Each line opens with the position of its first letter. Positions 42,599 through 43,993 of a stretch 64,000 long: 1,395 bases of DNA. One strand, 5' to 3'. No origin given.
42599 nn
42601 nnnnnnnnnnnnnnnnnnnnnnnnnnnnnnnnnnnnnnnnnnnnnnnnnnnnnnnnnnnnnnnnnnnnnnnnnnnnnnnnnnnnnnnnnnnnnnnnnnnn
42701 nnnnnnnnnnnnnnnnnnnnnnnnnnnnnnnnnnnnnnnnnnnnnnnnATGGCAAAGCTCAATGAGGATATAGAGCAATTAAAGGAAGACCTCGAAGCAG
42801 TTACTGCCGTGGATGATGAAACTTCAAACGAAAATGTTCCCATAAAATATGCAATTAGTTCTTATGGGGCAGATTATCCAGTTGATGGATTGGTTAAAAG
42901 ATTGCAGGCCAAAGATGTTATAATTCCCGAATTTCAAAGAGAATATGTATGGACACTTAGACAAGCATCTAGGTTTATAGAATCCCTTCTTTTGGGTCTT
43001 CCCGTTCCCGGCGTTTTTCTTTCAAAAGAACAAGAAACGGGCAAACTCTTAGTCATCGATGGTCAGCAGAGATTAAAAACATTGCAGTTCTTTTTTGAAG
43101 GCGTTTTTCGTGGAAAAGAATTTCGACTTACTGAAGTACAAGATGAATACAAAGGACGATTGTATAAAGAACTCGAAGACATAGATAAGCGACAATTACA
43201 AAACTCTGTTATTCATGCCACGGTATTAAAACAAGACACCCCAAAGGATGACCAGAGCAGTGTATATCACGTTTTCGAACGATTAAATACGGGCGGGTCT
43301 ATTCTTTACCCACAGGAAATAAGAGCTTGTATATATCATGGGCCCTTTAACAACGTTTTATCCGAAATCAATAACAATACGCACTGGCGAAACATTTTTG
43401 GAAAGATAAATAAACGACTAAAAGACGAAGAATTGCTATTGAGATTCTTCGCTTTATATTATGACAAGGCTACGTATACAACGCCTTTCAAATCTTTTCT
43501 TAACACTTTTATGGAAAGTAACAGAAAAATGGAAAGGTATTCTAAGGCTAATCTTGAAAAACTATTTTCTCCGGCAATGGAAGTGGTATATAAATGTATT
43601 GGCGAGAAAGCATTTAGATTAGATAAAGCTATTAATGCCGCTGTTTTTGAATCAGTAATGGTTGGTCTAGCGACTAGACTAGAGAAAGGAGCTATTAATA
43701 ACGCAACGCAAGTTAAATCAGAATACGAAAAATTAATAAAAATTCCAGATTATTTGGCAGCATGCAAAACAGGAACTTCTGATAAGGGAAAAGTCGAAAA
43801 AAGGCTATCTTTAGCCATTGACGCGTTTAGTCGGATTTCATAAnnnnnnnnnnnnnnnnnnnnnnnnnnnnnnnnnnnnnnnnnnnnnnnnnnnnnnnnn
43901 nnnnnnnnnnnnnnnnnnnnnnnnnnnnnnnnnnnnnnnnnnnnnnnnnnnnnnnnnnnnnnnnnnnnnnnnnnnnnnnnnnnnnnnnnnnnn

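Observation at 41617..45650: AT-rich accessory island next to tRNA-Asp carrying a DUF262 plus HEPN gene pair: candidate uncharacterised defence or toxin system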

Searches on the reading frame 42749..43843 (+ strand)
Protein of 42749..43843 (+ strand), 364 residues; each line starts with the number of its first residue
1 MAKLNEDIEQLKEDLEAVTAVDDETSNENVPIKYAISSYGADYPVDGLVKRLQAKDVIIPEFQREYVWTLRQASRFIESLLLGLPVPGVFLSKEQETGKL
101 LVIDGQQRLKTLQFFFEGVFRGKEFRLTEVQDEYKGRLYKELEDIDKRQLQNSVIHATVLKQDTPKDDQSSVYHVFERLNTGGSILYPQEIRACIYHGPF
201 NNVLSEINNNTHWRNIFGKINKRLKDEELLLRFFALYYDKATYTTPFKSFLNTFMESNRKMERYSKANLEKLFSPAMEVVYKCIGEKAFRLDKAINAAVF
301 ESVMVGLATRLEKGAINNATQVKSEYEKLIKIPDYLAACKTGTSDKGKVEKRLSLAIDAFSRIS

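Call 4: search_protein_families(library=pfam, proteins=[window:42749-43843:+], max_evalue=1)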
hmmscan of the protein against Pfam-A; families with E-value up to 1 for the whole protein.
window:42749-43843:+ (364 aa): 2 families
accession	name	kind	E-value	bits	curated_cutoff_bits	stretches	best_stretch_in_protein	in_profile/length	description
PF03235.19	GmrSD_N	-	1.1e-28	101.2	33.2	1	54-196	10-198/199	GmrSD restriction endonuclease, N-terminal domain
PF12719.13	Cnd3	-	0.16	11.6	25.8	1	221-324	148-249/288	Nuclear condensing complex subunits, C-term domain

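Call 5: search_protein_families(library=padloc, proteins=[window:42749-43843:+], max_evalue=1)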
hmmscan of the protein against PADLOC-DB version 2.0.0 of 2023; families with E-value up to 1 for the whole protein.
window:42749-43843:+ (364 aa): 18 families
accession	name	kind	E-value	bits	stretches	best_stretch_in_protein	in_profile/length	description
PDLC03877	NsnA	-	7.8e-74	247.2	1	17-361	28-380/385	-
PDLC04027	PD-T4-2_A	-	5.1e-66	221.2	1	49-361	44-362/363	-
PDLC04151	HEC-05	-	2e-11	41.3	2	38-87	21-70/600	-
PDLC04150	HEC-05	-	7.5e-09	33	1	47-91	12-56/583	-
PDLC04155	HEC-06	-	5.5e-08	29.7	1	47-116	11-87/562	-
PDLC04157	HEC-06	-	7.6e-08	29.4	1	45-119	11-92/558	-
PDLC03418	REase_II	-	1.5e-07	28.9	1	55-201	31-163/372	Type II restriction enzyme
PDLC04154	HEC-06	-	6.6e-07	26.3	1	55-116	22-89/569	-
PDLC04709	PDC-M55C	-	5.9e-06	23.2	2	45-91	17-63/554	-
PDLC02695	Orf5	-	6.4e-06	22.8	2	95-131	74-110/601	Orf5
PDLC02792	SspE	-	1.3e-05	21.8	2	57-84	24-51/771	SspE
PDLC02686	Orf5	-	1.4e-05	21.8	1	57-122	21-98/566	Orf5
PDLC02786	SspE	-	2.3e-05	20.9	1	59-156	26-146/766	SspE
PDLC02700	Orf5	-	3.6e-05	20.7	1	52-114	7-78/555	Orf5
PDLC02693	Orf5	-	3.8e-05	20.9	1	54-118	6-82/543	Orf5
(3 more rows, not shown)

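Call 6: search_protein_families(library=ncbifam, proteins=[window:42749-43843:+], max_evalue=1)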
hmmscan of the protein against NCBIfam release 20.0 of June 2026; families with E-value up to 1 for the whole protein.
window:42749-43843:+ (364 aa): 0 families

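Call 16: find_homologous_proteins(query=window:42749-43840:+, max_evalue=1e-10)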
Query window:42749-43840:+ (364 aa): 7249 proteins with E <= 1e-10 among 8000 candidates; the best 120 are listed.
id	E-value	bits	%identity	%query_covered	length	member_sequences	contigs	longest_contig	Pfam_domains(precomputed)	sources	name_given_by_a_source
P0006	4.0e-238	807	100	100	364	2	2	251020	PF03235.20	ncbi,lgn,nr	ncbi:MAG: DUF262 domain-containing protein [Candidatus Omnitrophica bacterium]|nr:DUF262 domain-cont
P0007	1.1e-193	661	81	100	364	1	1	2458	PF03235.20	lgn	-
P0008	3.1e-133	462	57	95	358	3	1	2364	PF03235.20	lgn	-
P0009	4.6e-131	455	56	98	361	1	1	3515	PF03235.20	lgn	-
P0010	7.7e-131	454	57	96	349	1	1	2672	PF03235.20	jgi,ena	-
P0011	9.2e-130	451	57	96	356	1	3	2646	PF03235.20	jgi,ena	-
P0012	8.1e-129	448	55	95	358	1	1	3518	PF03235.20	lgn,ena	-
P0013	9.7e-129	448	56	95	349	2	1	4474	PF03235.20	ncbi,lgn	ncbi:MAG: DUF262 domain-containing protein [Candidatus Hodarchaeota archaeon]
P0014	9.2e-128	444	56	95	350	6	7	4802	PF03235.20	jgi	jgi:hypothetical protein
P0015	1.7e-127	443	56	95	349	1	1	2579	PF03235.20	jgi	-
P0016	3.1e-127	443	55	95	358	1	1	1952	PF03235.20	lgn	-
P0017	5.5e-127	442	56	95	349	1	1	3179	PF03235.20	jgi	jgi:hypothetical protein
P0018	1.3e-126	441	53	99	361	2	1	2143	PF03235.20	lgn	-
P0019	2.0e-126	440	54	96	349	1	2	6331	PF03235.20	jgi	jgi:hypothetical protein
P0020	2.4e-126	440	56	95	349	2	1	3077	PF03235.20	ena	-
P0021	3.2e-126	439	54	96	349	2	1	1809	PF03235.20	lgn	-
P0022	3.3e-126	439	55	95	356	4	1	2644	PF03235.20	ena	-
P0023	4.0e-126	439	55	98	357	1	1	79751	PF03235.20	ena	-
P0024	5.6e-126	438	54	96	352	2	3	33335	PF03235.20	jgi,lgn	jgi:hypothetical protein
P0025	7.0e-126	438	55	95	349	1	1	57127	PF03235.20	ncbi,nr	ncbi:MAG: DUF262 domain-containing protein [Deltaproteobacteria bacterium]|nr:DUF262 domain-containi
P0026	7.0e-126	438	56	97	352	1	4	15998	PF03235.20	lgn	-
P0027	7.1e-126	438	55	97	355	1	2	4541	PF03235.20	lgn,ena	-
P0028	9.6e-126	438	55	95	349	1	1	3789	PF03235.20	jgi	jgi:hypothetical protein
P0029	1.0e-125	438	55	94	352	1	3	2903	PF03235.20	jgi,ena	-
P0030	1.3e-125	437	56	96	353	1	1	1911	PF03235.20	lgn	-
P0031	2.1e-125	437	56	95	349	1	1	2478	PF03235.20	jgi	jgi:hypothetical protein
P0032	3.1e-125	436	58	94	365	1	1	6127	PF03235.20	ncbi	-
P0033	3.2e-125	436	53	95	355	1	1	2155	PF03235.20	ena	-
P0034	5.0e-125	435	55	94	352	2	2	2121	PF03235.20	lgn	-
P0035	5.8e-125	435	54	98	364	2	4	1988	PF03235.20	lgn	-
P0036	7.5e-125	435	56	95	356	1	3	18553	PF03235.20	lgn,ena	-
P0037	8.1e-125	435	56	99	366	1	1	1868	PF03235.20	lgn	-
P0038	9.5e-125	434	56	94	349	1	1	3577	PF03235.20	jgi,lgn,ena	-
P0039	1.4e-124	434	53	99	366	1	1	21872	PF03235.20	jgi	jgi:hypothetical protein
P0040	1.5e-124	434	55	95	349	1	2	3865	PF03235.20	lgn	-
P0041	1.5e-124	434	54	94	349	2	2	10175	PF03235.20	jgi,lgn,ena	-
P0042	1.9e-124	433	56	94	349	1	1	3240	PF03235.20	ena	-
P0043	2.4e-124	433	55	94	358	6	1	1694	PF03235.20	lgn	-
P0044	2.4e-124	433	56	94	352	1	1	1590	PF03235.20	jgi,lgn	-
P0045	2.4e-124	433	55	94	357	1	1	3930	PF03235.20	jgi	-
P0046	3.1e-124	433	57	94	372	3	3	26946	PF03235.20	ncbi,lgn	-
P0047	5.1e-124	432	56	93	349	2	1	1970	PF03235.20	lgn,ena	-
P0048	5.3e-124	432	54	93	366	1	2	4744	PF03235.20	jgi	jgi:uncharacterized protein with ParB-like and HNH nuclease domain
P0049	6.3e-124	432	54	95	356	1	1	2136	PF03235.20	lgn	-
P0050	6.4e-124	432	54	96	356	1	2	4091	PF03235.20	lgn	-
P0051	6.6e-124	432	55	94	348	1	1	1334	PF03235.20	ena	-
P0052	7.0e-124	432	55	96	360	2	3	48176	PF03235.20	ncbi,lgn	-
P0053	7.6e-124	431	54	95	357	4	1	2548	PF03235.20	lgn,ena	-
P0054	1.3e-123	431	55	94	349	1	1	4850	PF03235.20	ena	-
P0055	1.8e-123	430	55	94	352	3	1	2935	PF03235.20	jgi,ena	-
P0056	1.9e-123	430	53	97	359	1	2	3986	PF03235.20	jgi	jgi:hypothetical protein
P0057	2.0e-123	430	54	96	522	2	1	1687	PF20296.4,PF03235.20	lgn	-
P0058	2.0e-123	430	55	94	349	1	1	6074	PF03235.20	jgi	jgi:uncharacterized protein with ParB-like and HNH nuclease domain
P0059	2.2e-123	430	53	98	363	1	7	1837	PF03235.20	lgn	-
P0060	2.3e-123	430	56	93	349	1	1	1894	PF03235.20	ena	-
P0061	2.4e-123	430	54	94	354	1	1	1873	PF03235.20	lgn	-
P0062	2.4e-123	430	57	92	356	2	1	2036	PF03235.20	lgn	-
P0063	2.4e-123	430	55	97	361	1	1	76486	PF03235.20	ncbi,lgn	-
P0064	3.1e-123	429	53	99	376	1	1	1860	PF03235.20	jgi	jgi:uncharacterized protein with ParB-like and HNH nuclease domain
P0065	3.2e-123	429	55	92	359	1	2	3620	PF03235.20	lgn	-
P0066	5.9e-123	429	53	95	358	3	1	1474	PF03235.20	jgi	-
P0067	7.6e-123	428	55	93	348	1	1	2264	PF03235.20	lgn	-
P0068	9.2e-123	428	54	95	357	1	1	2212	PF03235.20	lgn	-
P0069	9.5e-123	428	55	92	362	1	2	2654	PF03235.20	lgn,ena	-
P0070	9.9e-123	428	54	95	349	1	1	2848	PF03235.20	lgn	-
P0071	1.2e-122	428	54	94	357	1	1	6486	PF03235.20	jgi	jgi:uncharacterized protein with ParB-like and HNH nuclease domain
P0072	1.4e-122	427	56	94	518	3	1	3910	PF20296.4,PF03235.20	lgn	-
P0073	2.2e-122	427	54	94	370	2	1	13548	PF03235.20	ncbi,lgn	-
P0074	2.5e-122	426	54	95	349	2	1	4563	PF03235.20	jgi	jgi:hypothetical protein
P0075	2.5e-122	426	56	93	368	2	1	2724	PF03235.20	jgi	-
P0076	3.6e-122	426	55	94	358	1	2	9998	PF03235.20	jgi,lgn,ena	-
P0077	4.2e-122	426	54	95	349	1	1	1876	PF03235.20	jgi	jgi:hypothetical protein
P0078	4.3e-122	426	55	95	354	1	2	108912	PF03235.20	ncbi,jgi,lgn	ncbi:MAG: DUF262 domain-containing protein [Candidatus Aminicenantes bacterium]|jgi:uncharacterized 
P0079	4.7e-122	426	55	94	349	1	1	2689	PF03235.20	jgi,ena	-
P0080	5.2e-122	425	53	97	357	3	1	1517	PF03235.20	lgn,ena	-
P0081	5.3e-122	425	55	94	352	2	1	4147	PF03235.20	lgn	-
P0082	5.8e-122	425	55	96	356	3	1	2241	PF03235.20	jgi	-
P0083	6.1e-122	425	55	94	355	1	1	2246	PF03235.20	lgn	-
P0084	7.3e-122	425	52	97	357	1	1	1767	PF03235.20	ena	-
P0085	8.5e-122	425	54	96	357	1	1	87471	PF03235.20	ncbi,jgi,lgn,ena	-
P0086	9.1e-122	425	54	95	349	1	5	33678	PF03235.20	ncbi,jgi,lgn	-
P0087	9.2e-122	425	55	97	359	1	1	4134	PF03235.20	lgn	-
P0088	1.1e-121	424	55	91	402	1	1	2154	PF03235.20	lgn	-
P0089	1.2e-121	424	56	93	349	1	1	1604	PF03235.20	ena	-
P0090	1.2e-121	424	54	94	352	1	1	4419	PF03235.20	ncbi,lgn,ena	-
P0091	1.2e-121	424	53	97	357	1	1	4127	PF03235.20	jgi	-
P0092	1.2e-121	424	53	99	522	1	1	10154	PF20296.4,PF03235.20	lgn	-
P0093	1.3e-121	424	56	93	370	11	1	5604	PF03235.20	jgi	-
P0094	1.6e-121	424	54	94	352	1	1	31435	PF03235.20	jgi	jgi:hypothetical protein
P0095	1.7e-121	424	52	95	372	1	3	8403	PF03235.20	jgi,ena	jgi:hypothetical protein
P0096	1.8e-121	424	53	93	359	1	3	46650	PF03235.20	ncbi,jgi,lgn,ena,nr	ncbi:MAG: DUF262 domain-containing protein [candidate division Zixibacteria bacterium]|nr:DUF262 dom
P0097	1.8e-121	424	52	97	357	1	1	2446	PF03235.20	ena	-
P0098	1.9e-121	424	52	97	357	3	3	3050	PF03235.20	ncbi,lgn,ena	-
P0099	1.9e-121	424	56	93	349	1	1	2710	PF03235.20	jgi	jgi:uncharacterized protein with ParB-like and HNH nuclease domain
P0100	2.2e-121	423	56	94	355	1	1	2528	PF03235.20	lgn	-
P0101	2.2e-121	423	54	93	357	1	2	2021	PF03235.20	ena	-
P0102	2.2e-121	423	53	94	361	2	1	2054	PF03235.20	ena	-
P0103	2.3e-121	423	53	98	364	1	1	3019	PF03235.20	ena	-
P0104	2.5e-121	423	55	95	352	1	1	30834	PF03235.20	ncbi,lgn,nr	ncbi:MAG: DUF262 domain-containing protein [Sedimentisphaerales bacterium]|nr:DUF262 domain-containi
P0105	3.1e-121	423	53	97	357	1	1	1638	PF03235.20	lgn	-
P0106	3.9e-121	423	55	93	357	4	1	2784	PF03235.20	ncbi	-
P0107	4.0e-121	422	54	94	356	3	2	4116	PF03235.20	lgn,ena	-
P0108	4.1e-121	422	53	94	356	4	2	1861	PF03235.20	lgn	-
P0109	5.6e-121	422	55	94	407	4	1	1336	PF03235.20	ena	-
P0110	7.1e-121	422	53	93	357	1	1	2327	PF03235.20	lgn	-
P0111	8.0e-121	421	54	90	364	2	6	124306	PF03235.20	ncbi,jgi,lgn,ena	-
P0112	8.6e-121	421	55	94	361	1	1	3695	PF03235.20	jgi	-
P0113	9.3e-121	421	55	91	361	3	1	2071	PF03235.20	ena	-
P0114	1.0e-120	421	53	95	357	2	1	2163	PF03235.20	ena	-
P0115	1.2e-120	421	57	93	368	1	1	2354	PF03235.20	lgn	-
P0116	1.3e-120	421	51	97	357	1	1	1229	PF03235.20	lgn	-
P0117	1.5e-120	421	55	96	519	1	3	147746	PF20296.4,PF03235.20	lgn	-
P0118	1.5e-120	421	52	98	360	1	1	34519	PF03235.20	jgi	jgi:hypothetical protein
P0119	1.5e-120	421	53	95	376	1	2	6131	PF03235.20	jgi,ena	jgi:hypothetical protein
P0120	1.8e-120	420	52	99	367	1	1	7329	PF03235.20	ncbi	ncbi:MAG: DUF262 domain-containing protein [bacterium]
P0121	2.0e-120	420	56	93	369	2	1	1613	PF03235.20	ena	-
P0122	2.3e-120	420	54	93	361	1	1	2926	PF03235.20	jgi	-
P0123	2.4e-120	420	53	97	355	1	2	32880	PF03235.20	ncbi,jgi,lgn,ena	-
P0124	2.7e-120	420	54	95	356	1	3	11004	PF03235.20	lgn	-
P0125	2.8e-120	420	55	91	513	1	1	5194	PF20296.4,PF03235.20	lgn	-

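Call 17: search_dna_similar(query=window:42749-43840:+, collection=plasmids, mode=protein, max_rows=25)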
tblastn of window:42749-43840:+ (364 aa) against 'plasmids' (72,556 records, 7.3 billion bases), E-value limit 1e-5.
Records with a match: 106; places in all: 109; records where one place covers at least 80% of the query: 61.
Best place of each record, by identity: <60% 106.
By first word of the organism name: Escherichia 18; Salmonella 10; Enterococcus 10; Acinetobacter 8; Klebsiella 7; Roseomonas 5; Rhodococcus 4; Burkholderia 3; Psychrobacter 3; Campylobacter 3; and 31 more.
By predicted mobility (MOB-suite, as given by PLSDB): conjugative 52; non-mobilizable 34; mobilizable 20.
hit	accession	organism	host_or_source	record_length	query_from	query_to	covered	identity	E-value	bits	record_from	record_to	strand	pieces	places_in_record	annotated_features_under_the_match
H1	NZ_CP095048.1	Hymenobacter cellulosilyticus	single cell,air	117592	33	362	91%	46.7%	2e-85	289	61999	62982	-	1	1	DUF262 domain-containing protein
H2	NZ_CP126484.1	Kocuria rosea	mixed culture,an irradiated device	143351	3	362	99%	39.0%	4e-65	230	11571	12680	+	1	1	DUF262 domain-containing protein | HEPN domain-containing protein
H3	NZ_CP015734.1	Arthrobacter sp. U41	Purified bacterial strains from deep ...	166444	21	361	94%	37.1%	7e-58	209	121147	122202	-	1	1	DUF262 domain-containing protein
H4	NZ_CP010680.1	Phaeobacter gallaeciensis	cell culture,clam larvae aquaculture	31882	9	343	92%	36.9%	3e-56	205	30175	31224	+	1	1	DUF262 domain-containing protein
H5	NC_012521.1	Rhodococcus opacus B4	-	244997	7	361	98%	34.6%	7e-54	198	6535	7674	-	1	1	DUF262 domain-containing protein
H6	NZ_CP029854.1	Salmonella enterica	-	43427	23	356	92%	34.7%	4e-43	167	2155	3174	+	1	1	DUF262 domain-containing protein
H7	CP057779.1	Escherichia coli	culture,Pooled sheep faecal samples ...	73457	23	356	92%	33.9%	3e-43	167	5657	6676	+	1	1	DUF262 domain-containing protein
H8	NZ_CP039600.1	Salmonella enterica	Homo sapiens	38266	23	356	92%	33.9%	5e-43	166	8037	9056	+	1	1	DUF262 domain-containing protein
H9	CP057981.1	Escherichia coli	culture,Pooled sheep faecal samples ...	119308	23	356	92%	33.9%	6e-43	166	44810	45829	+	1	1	DUF262 domain-containing protein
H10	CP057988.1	Escherichia coli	culture,Pooled sheep faecal samples ...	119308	23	356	92%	33.9%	6e-43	166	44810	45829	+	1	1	DUF262 domain-containing protein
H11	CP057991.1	Escherichia coli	culture,Pooled sheep faecal samples ...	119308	23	356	92%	33.9%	6e-43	166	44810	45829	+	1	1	DUF262 domain-containing protein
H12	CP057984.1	Escherichia coli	culture,Pooled sheep faecal samples ...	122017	23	356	92%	33.9%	6e-43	166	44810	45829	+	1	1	DUF262 domain-containing protein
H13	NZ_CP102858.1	Escherichia coli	Gallus gallus (chicken),mixed ...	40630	23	356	92%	33.9%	6e-43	166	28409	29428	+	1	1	DUF262 domain-containing protein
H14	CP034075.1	Salmonella enterica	Ovis aries (domestic sheep),cell culture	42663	23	356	92%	33.9%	6e-43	166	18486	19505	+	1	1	DUF262 domain-containing protein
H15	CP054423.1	Salmonella enterica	Homo sapiens,urine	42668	23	356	92%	33.9%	6e-43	166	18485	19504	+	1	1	DUF262 domain-containing protein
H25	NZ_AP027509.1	Escherichia coli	Homo sapiens,whole organism,feces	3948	22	359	93%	32.8%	1e-47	179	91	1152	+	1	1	DUF262 domain-containing protein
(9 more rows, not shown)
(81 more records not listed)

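Call 18: get_annotated_region(hit=H1, flank=2500)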
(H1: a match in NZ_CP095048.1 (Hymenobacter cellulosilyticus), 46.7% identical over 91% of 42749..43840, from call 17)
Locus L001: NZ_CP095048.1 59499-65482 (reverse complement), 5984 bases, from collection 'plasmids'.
description: Hymenobacter cellulosilyticus strain 5116 S-3 plasmid unnamed2, complete sequence
organism: Hymenobacter cellulosilyticus (NCBI taxid 2932248)
taxonomy: Bacteria; Bacteroidota; Cytophagia; Cytophagales; Hymenobacteraceae; Hymenobacter; Hymenobacter cellulosilyticus
host: -; source: single cell,air; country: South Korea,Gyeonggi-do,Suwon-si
typing (MOB-suite, as given by PLSDB): non-mobilizable
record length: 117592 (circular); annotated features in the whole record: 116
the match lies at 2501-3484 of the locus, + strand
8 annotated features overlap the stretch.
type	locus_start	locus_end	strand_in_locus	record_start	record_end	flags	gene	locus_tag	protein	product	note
CDS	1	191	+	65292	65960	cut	-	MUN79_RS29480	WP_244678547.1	hypothetical protein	-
CDS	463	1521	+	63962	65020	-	-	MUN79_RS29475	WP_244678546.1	tyrosine-type recombinase/integrase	GO:0015074 - DNA integration [Evidence IEA]; GO:0006310 - DNA recombination [Evidence IEA]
CDS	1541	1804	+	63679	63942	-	-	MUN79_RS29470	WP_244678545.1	hypothetical protein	-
CDS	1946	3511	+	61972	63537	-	-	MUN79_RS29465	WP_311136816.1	DUF262 domain-containing protein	-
CDS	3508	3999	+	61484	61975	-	-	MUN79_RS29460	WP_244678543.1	HEPN domain-containing protein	-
CDS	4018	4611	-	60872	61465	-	-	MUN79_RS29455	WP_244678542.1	HNH endonuclease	-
CDS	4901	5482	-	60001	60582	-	-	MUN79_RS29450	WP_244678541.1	hypothetical protein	-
CDS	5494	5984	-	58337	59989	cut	-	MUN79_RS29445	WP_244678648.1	Z1 domain-containing protein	-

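Call 19: get_annotated_region(hit=H2, flank=2500)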
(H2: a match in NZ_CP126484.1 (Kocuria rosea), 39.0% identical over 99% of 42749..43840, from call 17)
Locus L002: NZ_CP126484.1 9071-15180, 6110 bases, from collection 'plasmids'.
description: Kocuria rosea strain RP1 plasmid unnamed1, complete sequence
organism: Kocuria rosea (NCBI taxid 1275)
taxonomy: Bacteria; Actinomycetota; Actinomycetes; Micrococcales; Micrococcaceae; Kocuria; Kocuria rosea
host: -; source: mixed culture,an irradiated device; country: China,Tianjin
typing (MOB-suite, as given by PLSDB): mobilizable; relaxase MOBF,MOBP
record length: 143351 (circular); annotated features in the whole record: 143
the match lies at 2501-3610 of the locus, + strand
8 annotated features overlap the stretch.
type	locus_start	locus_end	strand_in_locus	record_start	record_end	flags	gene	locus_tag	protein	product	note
CDS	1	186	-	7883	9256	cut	-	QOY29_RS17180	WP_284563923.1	DUF4041 domain-containing protein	-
CDS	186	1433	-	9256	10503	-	-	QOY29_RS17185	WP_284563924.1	hypothetical protein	-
CDS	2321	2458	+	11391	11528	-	-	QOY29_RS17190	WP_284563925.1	hypothetical protein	-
CDS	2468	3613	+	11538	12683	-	-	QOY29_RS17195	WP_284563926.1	DUF262 domain-containing protein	-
CDS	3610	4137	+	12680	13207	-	-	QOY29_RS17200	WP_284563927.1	HEPN domain-containing protein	-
CDS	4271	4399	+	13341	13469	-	-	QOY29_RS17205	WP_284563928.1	hypothetical protein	-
CDS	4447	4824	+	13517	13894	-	-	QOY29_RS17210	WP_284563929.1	hypothetical protein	-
CDS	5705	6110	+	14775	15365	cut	-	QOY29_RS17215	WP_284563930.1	recombinase family protein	GO:0006310 - DNA recombination [Evidence IEA]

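Call 20: get_annotated_region(hit=H7, flank=2500)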
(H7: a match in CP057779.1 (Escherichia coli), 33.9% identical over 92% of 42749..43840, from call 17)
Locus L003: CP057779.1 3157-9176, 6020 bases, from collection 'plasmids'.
description: Escherichia coli strain RHB15-C18 plasmid pRHB15-C18_2, complete sequence
organism: Escherichia coli (NCBI taxid 562)
taxonomy: Bacteria; Pseudomonadota; Gammaproteobacteria; Enterobacterales; Enterobacteriaceae; Escherichia; Escherichia coli
host: -; source: culture,Pooled sheep faecal samples collected from floor of farm; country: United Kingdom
typing (MOB-suite, as given by PLSDB): conjugative; replicon IncFIA,IncFIC; relaxase MOBF; mating-pair formation MPF_F
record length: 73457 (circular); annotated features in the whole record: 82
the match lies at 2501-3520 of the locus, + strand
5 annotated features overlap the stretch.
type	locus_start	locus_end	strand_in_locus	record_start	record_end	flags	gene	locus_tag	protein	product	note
CDS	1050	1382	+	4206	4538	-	-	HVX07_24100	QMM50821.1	CPBP family intramembrane metalloprotease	-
CDS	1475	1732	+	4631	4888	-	pemI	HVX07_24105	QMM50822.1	type II toxin-antitoxin system antitoxin PemI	-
CDS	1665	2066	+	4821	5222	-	pemK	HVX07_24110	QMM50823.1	type II toxin-antitoxin system toxin endoribonuclease PemK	-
CDS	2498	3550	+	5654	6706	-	-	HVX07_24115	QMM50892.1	DUF262 domain-containing protein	-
CDS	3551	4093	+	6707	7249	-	-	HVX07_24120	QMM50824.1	hypothetical protein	-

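Call 21: get_annotated_region(hit=H25, flank=2500)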
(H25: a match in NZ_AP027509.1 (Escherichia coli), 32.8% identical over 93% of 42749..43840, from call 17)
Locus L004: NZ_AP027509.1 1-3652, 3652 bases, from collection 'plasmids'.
description: Escherichia coli strain LR-27 plasmid pLR-27_3, complete sequence
organism: Escherichia coli (NCBI taxid 562)
taxonomy: Bacteria; Pseudomonadota; Gammaproteobacteria; Enterobacterales; Enterobacteriaceae; Escherichia; Escherichia coli
host: -; source: Homo sapiens,whole organism,feces; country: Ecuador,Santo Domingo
typing (MOB-suite, as given by PLSDB): non-mobilizable; replicon rep_cluster_2373
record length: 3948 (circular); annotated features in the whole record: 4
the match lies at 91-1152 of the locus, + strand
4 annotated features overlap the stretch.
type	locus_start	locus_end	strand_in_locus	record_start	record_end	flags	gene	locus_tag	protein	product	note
CDS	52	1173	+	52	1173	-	-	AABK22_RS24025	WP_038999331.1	DUF262 domain-containing protein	-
CDS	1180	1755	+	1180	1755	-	-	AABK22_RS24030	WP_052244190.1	HEPN domain-containing protein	-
CDS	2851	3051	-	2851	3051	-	-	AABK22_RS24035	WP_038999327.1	antitoxin VbhA family protein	-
CDS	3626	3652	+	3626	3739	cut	-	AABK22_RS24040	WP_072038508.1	replication initiation protein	-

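Call 22: get_annotated_region(hit=H4, flank=2500)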
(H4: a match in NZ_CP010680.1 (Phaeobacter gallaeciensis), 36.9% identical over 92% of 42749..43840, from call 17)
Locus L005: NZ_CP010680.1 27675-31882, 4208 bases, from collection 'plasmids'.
description: Phaeobacter gallaeciensis strain P75 plasmid pP75_g, complete sequence
organism: Phaeobacter gallaeciensis (NCBI taxid 60890)
taxonomy: Bacteria; Pseudomonadota; Alphaproteobacteria; Rhodobacterales; Roseobacteraceae; Phaeobacter; Phaeobacter gallaeciensis
host: -; source: cell culture,clam larvae aquaculture; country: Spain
typing (MOB-suite, as given by PLSDB): conjugative; relaxase MOBQ; mating-pair formation MPF_T
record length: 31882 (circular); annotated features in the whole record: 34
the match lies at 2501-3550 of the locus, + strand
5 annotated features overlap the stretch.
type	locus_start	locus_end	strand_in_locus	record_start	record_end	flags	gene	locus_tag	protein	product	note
CDS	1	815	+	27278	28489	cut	-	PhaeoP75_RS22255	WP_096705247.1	MvaI/BcnI family restriction endonuclease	-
CDS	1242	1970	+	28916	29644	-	-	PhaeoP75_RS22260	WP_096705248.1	ParA family protein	-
CDS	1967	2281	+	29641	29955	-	-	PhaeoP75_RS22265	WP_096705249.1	hypothetical protein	-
CDS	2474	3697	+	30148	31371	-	-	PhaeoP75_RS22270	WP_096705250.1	DUF262 domain-containing protein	-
CDS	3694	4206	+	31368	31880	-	-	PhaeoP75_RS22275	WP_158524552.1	HEPN domain-containing protein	-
